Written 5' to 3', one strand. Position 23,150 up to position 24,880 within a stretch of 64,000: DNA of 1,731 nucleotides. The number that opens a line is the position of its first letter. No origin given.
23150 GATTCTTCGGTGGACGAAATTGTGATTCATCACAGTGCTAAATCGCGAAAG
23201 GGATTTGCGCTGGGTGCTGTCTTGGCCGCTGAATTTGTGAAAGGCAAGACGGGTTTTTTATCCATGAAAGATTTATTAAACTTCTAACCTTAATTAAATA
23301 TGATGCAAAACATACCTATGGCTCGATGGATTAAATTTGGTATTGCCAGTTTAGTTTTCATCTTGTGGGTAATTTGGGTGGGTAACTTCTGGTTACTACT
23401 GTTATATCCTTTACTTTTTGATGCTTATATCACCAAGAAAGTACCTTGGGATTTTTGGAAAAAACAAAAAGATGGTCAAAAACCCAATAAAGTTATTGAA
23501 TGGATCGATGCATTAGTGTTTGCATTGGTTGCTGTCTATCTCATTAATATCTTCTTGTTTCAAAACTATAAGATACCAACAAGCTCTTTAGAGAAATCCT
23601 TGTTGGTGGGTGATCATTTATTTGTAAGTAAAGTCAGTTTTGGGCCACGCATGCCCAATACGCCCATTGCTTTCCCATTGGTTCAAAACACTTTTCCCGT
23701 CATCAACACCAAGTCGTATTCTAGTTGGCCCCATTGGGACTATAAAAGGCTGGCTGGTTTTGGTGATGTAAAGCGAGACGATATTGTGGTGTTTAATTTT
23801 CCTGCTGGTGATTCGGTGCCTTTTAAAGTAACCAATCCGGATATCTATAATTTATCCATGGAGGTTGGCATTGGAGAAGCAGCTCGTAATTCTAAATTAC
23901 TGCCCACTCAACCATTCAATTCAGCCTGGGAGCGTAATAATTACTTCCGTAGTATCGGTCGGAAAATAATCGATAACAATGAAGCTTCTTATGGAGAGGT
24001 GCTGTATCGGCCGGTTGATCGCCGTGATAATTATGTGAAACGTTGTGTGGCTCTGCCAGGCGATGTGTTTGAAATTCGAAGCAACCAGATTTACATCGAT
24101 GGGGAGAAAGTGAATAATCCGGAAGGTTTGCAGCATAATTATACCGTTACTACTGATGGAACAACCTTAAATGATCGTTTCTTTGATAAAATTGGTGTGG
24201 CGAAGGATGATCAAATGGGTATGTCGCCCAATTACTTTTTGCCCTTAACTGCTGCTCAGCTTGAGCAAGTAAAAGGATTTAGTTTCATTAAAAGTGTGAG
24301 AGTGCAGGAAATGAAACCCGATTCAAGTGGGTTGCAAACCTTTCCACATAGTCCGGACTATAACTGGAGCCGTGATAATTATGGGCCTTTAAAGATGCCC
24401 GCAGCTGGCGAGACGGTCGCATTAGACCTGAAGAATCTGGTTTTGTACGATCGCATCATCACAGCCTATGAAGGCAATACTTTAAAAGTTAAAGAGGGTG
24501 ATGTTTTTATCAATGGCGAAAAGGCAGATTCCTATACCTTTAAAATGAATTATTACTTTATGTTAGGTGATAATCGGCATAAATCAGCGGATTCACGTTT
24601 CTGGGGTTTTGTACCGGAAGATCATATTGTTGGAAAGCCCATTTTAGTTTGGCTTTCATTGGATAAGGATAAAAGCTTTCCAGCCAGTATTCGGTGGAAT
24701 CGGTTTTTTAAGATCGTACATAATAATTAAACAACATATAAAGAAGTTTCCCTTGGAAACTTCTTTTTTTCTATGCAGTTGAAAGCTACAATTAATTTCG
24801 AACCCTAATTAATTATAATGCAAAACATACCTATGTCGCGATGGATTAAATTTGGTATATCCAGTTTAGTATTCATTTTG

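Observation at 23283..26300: Ancient tandem duplication of the long lepB, with a visible junction scar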

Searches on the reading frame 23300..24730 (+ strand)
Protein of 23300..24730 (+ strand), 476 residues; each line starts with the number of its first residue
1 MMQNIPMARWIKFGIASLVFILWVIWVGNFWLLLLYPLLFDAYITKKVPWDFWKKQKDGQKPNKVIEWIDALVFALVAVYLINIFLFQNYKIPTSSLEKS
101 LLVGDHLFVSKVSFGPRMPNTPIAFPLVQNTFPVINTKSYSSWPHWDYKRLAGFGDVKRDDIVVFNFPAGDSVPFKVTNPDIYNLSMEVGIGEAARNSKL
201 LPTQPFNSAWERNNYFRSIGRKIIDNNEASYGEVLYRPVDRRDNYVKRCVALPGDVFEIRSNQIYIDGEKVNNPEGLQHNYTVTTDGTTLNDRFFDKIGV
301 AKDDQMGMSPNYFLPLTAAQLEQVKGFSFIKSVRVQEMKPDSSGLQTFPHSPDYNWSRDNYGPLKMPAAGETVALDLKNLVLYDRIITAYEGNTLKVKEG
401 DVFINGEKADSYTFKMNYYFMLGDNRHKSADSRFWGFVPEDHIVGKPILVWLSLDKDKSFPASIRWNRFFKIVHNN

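Call 7: search_protein_families(library=pfam, proteins=[window:23300-24730:+])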
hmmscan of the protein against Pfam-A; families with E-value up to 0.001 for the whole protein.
window:23300-24730:+ (476 aa): 1 family
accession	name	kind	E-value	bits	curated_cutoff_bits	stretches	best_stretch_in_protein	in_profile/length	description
PF10502.14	Peptidase_S26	-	4.7e-38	131.2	22.9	2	66-282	2-110/168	Signal peptidase, peptidase S26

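Call 8: search_protein_families(library=ncbifam, proteins=[window:23300-24730:+])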
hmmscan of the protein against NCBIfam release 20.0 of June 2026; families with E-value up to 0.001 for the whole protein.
window:23300-24730:+ (476 aa): 3 families
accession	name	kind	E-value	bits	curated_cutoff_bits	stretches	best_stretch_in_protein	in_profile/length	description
TIGR02227.1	sigpep_I_bact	equivalog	3.6e-36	124.5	47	3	417-454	124-161/162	signal peptidase I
NF008114.0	PRK10861.1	equivalog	1.4e-27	96.8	277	2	410-469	260-320/324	signal peptidase I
TIGR02771.1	TraF_Ti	equivalog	2.9e-07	30.2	100.25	0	245-280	84-119/171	conjugative transfer signal peptidase TraF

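Call 9: find_homologous_proteins(query=window:23303-24730:+, max_evalue=1e-30)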
Query window:23303-24730:+ (475 aa): 8000 proteins with E <= 1e-30 among 8000 candidates; the best 120 are listed.
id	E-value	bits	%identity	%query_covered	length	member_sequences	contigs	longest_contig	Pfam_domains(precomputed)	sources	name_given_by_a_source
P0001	0.0e+0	1025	91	100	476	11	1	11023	PF10502.15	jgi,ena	-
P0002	2.8e-263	892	77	100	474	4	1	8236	PF10502.15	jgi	jgi:signal peptidase I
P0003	9.3e-263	890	76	100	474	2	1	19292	PF10502.15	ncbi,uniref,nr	ncbi:signal peptidase I [Carboxylicivirga sediminis]|uniref:Signal peptidase I n=1 Tax=Carboxylicivi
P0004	5.0e-260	881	76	100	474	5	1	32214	PF10502.15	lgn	-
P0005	7.3e-259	878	77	100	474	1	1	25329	PF10502.15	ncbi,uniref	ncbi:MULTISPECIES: S26 family signal peptidase [unclassified Carboxylicivirga]|uniref:S26 family sig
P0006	2.6e-258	876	76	100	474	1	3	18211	PF10502.15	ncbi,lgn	-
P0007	3.8e-256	869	75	100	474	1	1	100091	PF10502.15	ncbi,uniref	ncbi:signal peptidase I [Carboxylicivirga sp. RSCT41]|uniref:signal peptidase I n=1 Tax=Carboxyliciv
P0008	1.0e-253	861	75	100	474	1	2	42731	PF10502.15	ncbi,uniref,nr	ncbi:S26 family signal peptidase [Carboxylicivirga sp. M1479]|uniref:S26 family signal peptidase n=1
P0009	1.2e-252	857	75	100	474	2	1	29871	PF10502.15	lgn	-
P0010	4.4e-250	849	75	100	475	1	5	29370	PF10502.15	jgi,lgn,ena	-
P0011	1.2e-248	844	74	100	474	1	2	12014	PF10502.15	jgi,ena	-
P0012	1.2e-246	837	74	100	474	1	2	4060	PF10502.15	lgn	-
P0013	6.7e-245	832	73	100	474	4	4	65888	PF10502.15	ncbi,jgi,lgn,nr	ncbi:MAG: S26 family signal peptidase [Carboxylicivirga sp.]|jgi:signal peptidase I|nr:S26 family si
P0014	1.3e-244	831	72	100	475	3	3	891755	PF10502.15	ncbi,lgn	-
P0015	3.0e-244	829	72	100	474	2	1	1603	PF10502.15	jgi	jgi:signal peptidase I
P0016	6.7e-244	828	73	100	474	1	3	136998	PF10502.15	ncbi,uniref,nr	ncbi:S26 family signal peptidase [Carboxylicivirga marina]|uniref:Signal peptidase I n=1 Tax=Carboxy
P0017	2.4e-242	823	71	100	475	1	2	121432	PF10502.15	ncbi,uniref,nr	ncbi:S26 family signal peptidase [Carboxylicivirga sp. N1Y90]|uniref:S26 family signal peptidase n=1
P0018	5.8e-241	819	73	100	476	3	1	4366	PF10502.15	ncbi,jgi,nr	ncbi:MAG: S26 family signal peptidase [Carboxylicivirga sp.]|jgi:signal peptidase I|nr:S26 family si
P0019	1.3e-240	817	72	100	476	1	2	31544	PF10502.15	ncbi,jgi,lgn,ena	-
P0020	2.3e-239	813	71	100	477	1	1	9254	PF10502.15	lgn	-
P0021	7.0e-239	812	72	98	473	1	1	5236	PF10502.15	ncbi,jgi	-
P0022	2.6e-237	807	70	100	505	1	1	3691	PF10502.15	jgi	-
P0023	2.3e-236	803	71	100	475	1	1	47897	PF10502.15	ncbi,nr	ncbi:signal peptidase I [Marinilabiliaceae bacterium JC017]|nr:signal peptidase I [Marinilabiliaceae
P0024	1.4e-235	801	70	100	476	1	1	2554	PF10502.15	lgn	-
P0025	3.7e-234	796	69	100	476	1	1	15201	PF10502.15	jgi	jgi:signal peptidase I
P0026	1.6e-231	787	70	100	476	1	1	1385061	PF10502.15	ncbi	-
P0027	1.5e-230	784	68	100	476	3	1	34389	PF10502.15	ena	-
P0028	2.0e-230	784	67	100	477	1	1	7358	PF10502.15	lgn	-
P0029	1.1e-225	768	67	100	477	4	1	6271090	PF10502.15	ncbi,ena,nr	nr:signal peptidase I [uncultured Carboxylicivirga sp.]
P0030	3.0e-224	763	66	100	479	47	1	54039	PF10502.15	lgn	-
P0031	1.4e-222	758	65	100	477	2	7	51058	PF10502.15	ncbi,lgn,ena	-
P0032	8.1e-222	755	66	100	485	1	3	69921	PF10502.15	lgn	-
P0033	1.5e-220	751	65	100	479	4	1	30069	PF10502.15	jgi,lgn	jgi:signal peptidase I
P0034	1.6e-220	751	64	100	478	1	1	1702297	PF10502.15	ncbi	ncbi:MAG: S26 family signal peptidase [Breznakibacter sp.]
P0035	2.2e-220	751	66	100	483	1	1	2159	PF10502.15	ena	-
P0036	1.3e-219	748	66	99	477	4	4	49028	PF10502.15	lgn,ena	-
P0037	1.7e-219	748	64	100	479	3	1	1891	PF10502.15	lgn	-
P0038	2.7e-219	747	65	100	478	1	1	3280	PF10502.15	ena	-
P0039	7.0e-219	746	66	99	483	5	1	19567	PF10502.15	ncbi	-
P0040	7.8e-219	746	66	99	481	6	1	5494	PF10502.15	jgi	-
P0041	3.2e-218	744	67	99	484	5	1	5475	PF10502.15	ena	-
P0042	2.1e-217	741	65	100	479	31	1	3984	PF10502.15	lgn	-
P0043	5.2e-217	740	66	99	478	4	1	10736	PF10502.15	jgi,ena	-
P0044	9.5e-217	739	64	100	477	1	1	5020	PF10502.15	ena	-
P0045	1.1e-216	739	65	100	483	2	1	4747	PF10502.15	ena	-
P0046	1.4e-216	738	66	100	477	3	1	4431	PF10502.15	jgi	jgi:signal peptidase I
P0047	2.4e-216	737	66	99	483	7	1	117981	PF10502.15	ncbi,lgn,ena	-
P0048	3.1e-216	737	65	99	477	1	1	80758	PF10502.15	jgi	jgi:signal peptidase I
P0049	3.6e-216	737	64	100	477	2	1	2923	PF10502.15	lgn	-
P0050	5.7e-216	736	65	99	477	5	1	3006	PF10502.15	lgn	-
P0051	6.3e-216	736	66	100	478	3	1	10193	PF10502.15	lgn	-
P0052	2.2e-215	734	65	99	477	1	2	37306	PF10502.15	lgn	-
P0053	2.5e-215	734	64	100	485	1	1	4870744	PF10502.15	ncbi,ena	-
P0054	3.1e-215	734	65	99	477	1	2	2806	PF10502.15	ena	-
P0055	3.9e-215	733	65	99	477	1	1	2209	PF10502.15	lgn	-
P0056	4.3e-215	733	65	99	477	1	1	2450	PF10502.15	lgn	-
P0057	5.1e-215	733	65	99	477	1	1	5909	PF10502.15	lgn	-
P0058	8.0e-215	732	65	99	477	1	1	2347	PF10502.15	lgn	-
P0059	8.8e-215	732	64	100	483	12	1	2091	PF10502.15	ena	-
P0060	1.6e-214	731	63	100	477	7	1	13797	PF10502.15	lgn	-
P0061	1.8e-214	731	65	99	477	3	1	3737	PF10502.15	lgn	-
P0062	3.0e-214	731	65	99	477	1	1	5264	PF10502.15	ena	-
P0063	3.2e-214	730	65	99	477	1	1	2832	PF10502.15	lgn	-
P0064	1.1e-213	729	64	100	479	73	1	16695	PF10502.15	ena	-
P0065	1.3e-213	728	65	100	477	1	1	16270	PF10502.15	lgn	-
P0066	1.5e-213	728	65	99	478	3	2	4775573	PF10502.15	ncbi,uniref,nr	ncbi:S26 family signal peptidase [Alkalitalea saponilacus]|uniref:Signal peptidase I n=1 Tax=Alkalit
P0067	2.2e-213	728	65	100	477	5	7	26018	PF10502.15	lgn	-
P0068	4.2e-213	727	64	99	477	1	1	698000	PF10502.15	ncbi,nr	ncbi:signal peptidase I [Marinilabiliaceae bacterium ANBcel2]|nr:signal peptidase I [Marinilabiliace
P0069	6.0e-213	726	64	100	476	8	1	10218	PF10502.15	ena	-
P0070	3.1e-212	724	63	99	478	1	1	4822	PF10502.15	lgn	-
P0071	6.6e-211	719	64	99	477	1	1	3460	PF10502.15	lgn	-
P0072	8.7e-211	719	63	99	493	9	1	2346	PF10502.15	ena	-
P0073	1.8e-210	718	64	99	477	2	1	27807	PF10502.15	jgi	jgi:signal peptidase I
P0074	3.4e-210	717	64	100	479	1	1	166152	PF10502.15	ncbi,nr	ncbi:signal peptidase I [Labilibacter sediminis]|nr:signal peptidase I [Labilibacter sediminis]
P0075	7.0e-210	716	64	100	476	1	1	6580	PF10502.15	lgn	-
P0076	9.7e-210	716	63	100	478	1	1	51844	PF10502.15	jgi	jgi:signal peptidase I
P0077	1.0e-209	716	67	95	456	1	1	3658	PF10502.15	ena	-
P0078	1.1e-209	715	63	99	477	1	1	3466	PF10502.15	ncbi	-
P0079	1.2e-209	715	64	100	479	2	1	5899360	PF10502.15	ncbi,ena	-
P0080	1.8e-209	715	63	100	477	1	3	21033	PF10502.15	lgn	-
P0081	5.4e-209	713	66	95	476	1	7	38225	PF10502.15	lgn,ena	-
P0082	7.1e-209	713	64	100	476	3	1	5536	PF10502.15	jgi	jgi:signal peptidase I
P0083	9.8e-209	712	64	100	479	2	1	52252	PF10502.15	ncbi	-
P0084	1.6e-208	712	63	100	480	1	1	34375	PF10502.15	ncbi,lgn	-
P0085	1.7e-208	712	64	99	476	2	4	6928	PF10502.15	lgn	-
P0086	1.7e-208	711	63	99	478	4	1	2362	PF10502.15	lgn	-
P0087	3.5e-208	710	63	100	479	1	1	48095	PF10502.15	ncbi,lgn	-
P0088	4.2e-208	710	64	100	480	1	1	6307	PF10502.15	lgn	-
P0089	7.9e-208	709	64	100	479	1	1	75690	PF10502.15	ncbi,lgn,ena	-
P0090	1.7e-207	708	64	97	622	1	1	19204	PF06271.19,PF10502.15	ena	-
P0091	2.1e-207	708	64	100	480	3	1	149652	PF10502.15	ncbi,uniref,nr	ncbi:S26 family signal peptidase [Saccharicrinis aurantiacus]|uniref:S26 family signal peptidase n=1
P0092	3.0e-207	707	63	100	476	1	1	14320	PF10502.15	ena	-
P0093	7.5e-207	706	62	99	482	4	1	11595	PF10502.15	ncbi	-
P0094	1.4e-206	705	63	98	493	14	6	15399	PF10502.15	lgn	-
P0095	1.4e-206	705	64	100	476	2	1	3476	PF10502.15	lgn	-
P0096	3.5e-206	704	63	100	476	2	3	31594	PF10502.15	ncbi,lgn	-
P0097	3.6e-206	704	63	100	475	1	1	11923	PF10502.15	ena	-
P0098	1.7e-205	702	64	100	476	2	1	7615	PF10502.15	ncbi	-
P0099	1.8e-205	702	64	99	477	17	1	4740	PF10502.15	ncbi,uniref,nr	ncbi:S26 family signal peptidase [Anaerophaga thermohalophila]|uniref:S26 family signal peptidase n=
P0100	1.9e-205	701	62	100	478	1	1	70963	PF10502.15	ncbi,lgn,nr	ncbi:MAG: S26 family signal peptidase [Marinilabiliaceae bacterium]|nr:S26 family signal peptidase [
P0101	2.3e-205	701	63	100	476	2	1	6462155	PF10502.15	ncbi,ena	-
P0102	2.6e-205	701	63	100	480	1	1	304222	PF10502.15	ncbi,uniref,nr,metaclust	ncbi:S26 family signal peptidase [Labilibacter marinus]|uniref:S26 family signal peptidase n=1 Tax=L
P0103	3.1e-205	701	61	99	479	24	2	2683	PF10502.15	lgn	-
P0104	3.5e-205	701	64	99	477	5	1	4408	PF10502.15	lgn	-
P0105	4.0e-205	700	62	99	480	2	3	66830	PF10502.15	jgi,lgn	-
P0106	4.5e-205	700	62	99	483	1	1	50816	PF10502.15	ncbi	-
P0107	5.9e-205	700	63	100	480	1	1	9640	PF10502.15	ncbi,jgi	-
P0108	6.1e-205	700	64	100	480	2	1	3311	PF10502.15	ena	-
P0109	6.7e-205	700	63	100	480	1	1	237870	PF10502.15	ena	-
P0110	6.9e-205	700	61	99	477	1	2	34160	PF10502.15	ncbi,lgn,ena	-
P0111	9.0e-205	699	64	99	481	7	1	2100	PF10502.15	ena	-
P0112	1.3e-204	699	64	100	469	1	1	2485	PF10502.15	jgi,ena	-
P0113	1.5e-204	698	63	99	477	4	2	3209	PF10502.15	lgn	-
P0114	1.8e-204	698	62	100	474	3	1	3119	PF10502.15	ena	-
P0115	1.8e-204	698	64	99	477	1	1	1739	PF10502.15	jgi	-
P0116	1.8e-204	698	62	100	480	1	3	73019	PF10502.15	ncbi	-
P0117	6.3e-204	696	62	100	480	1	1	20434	PF10502.15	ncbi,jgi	-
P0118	7.4e-204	696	63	100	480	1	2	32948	PF10502.15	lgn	-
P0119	7.6e-204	696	63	100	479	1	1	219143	PF10502.15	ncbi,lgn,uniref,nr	ncbi:signal peptidase I [Saccharicrinis carchari]|uniref:Signal peptidase I n=1 Tax=Saccharicrinis c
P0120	8.2e-204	696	62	99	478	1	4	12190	PF10502.15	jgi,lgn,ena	-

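Call 11: find_encoding_contigs(protein=P0001, flank=8000, max_places=4)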
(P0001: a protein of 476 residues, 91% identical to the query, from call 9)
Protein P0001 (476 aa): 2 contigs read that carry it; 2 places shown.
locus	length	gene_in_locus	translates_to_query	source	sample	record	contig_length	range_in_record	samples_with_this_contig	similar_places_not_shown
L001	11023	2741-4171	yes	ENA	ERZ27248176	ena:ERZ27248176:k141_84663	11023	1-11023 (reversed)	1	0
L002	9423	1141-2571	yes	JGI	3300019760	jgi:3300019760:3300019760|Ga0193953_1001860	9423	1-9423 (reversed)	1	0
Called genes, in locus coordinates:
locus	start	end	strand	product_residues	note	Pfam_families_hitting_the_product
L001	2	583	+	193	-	?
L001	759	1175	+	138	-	PF05198:IF3_N, PF00707:IF3_C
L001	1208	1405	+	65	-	PF01632:Ribosomal_L35p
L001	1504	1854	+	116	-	PF00453:Ribosomal_L20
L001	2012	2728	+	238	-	PF01113:DapB_N, PF05173:DapB_C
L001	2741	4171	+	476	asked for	PF10502:Peptidase_S26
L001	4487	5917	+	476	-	PF10502:Peptidase_S26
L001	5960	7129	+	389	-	PF10502:Peptidase_S26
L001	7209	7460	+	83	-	PF06305:LapA_dom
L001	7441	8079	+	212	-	PF08889:WbqC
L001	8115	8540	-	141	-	PF00293:NUDIX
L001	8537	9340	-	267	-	PF08239:SH3_3, PF18348:SH3_16, PF00877:NLPC_P60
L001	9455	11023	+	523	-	?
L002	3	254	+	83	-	?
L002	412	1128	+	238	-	PF01113:DapB_N, PF05173:DapB_C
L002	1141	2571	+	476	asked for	PF10502:Peptidase_S26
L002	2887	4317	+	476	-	PF10502:Peptidase_S26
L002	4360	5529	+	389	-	PF10502:Peptidase_S26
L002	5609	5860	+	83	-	PF06305:LapA_dom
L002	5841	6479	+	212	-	PF08889:WbqC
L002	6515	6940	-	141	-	PF00293:NUDIX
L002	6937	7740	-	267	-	PF08239:SH3_3, PF18348:SH3_16, PF00877:NLPC_P60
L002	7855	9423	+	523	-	?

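Call 12: find_related_loci(query=window:23303-24730:+, collection=genome_contigs, flank=5000)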
Query window:23303-24730:+ (475 aa) in genome_contigs; peptide patterns used: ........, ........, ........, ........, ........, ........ (x = any residue, [..] = any of these).
374 stretches matched a pattern; 360 encode a relative of the query (tblastn E <= 1e-3); the best 80 are kept; 79 distinct loci.
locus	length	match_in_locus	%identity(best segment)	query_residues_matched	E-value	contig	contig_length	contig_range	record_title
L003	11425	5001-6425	91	1-475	0e+0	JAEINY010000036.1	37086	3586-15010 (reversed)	MAG: Marinilabiliaceae bacterium isolate MAG16 NODE_915_length_37086_cov_21.264503, whole genome shotgun sequence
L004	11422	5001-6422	76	1-474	0e+0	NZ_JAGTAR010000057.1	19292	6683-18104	Carboxylicivirga sediminis strain JR1 scaffold_57_length=19293, whole genome shotgun sequence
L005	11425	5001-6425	76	1-474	0e+0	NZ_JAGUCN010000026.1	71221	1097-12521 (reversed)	Carboxylicivirga mesophila strain JCM 18290 scaffold_26_length=71222, whole genome shotgun sequence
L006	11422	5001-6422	77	1-474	0e+0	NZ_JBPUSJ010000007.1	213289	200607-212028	Carboxylicivirga taeanensis strain MEBiC 08903 c_000000000007, whole genome shotgun sequence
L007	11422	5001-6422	75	1-474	0e+0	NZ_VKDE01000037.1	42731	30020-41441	Carboxylicivirga sp. M1479 scaffold37, whole genome shotgun sequence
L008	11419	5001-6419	75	1-473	0e+0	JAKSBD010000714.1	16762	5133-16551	MAG: Bacteroidales bacterium isolate MAG.147 k141_8093248, whole genome shotgun sequence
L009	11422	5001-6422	77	1-474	0e+0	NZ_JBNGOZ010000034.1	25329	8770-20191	Carboxylicivirga sp. N1E11 c_000000000034, whole genome shotgun sequence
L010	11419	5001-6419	75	1-473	0e+0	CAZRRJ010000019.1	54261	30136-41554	MAG TPA_asm: uncultured Saccharicrinis sp. isolate SRP324684_co1_27 genome assembly, contig: NODE_112_length_54261_cov_3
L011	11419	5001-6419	75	1-473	0e+0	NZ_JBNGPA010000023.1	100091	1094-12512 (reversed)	Carboxylicivirga sp. RSCT41 c_000000000023, whole genome shotgun sequence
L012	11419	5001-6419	73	1-473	0e+0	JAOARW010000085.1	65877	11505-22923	MAG: Carboxylicivirga sp. isolate McD6.26 contig_38643, whole genome shotgun sequence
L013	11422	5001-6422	73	1-474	0e+0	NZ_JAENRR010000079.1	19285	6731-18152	Carboxylicivirga marina strain N1Y132 NODE_79_length_19285_cov_157.843190, whole genome shotgun sequence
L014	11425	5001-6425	71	1-475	0e+0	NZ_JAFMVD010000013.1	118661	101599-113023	Carboxylicivirga fragile strain N1Y90 scaffold_13_length=118662, whole genome shotgun sequence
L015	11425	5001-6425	72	1-473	0e+0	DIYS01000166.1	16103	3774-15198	MAG TPA_asm: Saccharicrinis sp. UBA6048 UBA6048_contig_8574, whole genome shotgun sequence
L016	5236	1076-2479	72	8-475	0e+0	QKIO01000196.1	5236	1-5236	MAG: Bacteroidales bacterium isolate SZUA-582 scaffold_76970, whole genome shotgun sequence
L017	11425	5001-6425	73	1-473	0e+0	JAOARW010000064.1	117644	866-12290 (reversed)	MAG: Carboxylicivirga sp. isolate McD6.26 contig_28112, whole genome shotgun sequence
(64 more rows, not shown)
